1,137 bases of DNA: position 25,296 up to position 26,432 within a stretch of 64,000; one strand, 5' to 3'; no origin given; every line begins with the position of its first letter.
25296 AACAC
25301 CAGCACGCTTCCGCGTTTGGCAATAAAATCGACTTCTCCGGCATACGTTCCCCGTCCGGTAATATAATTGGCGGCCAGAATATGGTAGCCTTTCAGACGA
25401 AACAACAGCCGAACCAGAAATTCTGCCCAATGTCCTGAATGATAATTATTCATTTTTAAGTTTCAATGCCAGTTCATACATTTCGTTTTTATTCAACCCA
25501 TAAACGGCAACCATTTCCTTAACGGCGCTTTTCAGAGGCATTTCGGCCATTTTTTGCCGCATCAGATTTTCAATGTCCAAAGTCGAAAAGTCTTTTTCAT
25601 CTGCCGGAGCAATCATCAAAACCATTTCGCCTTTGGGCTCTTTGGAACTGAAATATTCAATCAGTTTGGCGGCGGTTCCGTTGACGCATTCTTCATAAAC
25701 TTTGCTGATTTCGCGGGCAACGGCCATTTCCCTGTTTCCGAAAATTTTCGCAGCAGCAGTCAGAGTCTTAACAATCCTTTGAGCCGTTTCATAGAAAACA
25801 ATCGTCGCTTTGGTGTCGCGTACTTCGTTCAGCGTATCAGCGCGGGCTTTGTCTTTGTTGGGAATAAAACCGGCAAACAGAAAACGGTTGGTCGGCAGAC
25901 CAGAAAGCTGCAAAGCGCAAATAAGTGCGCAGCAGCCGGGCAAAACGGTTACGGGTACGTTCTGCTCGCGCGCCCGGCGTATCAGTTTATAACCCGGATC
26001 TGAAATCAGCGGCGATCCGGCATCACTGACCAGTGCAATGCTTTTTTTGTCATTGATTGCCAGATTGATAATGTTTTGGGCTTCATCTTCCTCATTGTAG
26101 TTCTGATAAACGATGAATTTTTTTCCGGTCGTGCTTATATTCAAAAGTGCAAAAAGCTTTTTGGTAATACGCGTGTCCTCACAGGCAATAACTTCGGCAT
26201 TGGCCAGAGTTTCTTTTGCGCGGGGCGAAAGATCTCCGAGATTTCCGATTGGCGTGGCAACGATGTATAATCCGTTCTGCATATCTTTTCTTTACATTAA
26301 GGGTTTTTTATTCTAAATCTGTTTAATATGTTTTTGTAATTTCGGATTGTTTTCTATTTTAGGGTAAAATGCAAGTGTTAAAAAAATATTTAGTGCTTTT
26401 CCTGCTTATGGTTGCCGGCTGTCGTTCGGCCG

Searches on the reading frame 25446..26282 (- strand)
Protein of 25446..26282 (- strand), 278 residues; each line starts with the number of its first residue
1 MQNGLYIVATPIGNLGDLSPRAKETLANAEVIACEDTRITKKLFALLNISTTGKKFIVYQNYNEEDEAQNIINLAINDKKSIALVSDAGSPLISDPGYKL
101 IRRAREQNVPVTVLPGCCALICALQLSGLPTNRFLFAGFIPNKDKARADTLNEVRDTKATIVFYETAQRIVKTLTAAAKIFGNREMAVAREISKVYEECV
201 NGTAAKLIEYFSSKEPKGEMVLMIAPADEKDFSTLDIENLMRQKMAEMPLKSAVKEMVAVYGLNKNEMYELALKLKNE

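Call 81: search_protein_families(library=ncbifam, proteins=[window:25446-26282:-], max_evalue=0.00001)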
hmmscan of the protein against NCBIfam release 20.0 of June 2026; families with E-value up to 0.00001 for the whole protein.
window:25446-26282:- (278 aa): 4 families
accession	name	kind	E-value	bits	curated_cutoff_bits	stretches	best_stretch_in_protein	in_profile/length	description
TIGR00096.1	TIGR00096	equivalog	3e-79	266.3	167.9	1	5-274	2-273/275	16S rRNA (cytidine(1402)-2'-O)-methyltransferase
NF011570.0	PRK14994.1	equivalog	5.6e-63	212.9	502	1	2-277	11-286/287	16S rRNA (cytidine(1402)-2'-O)-methyltransferase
NF004455.0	PRK05787.1-3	equivalog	4.2e-08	33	258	1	6-193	4-187/221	cobalt-precorrin-7 (C(5))-methyltransferase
TIGR01469.1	cobA_cysG_Cterm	equivalog_domain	3.4e-06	27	185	1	13-224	11-230/238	uroporphyrinogen-III C-methyltransferase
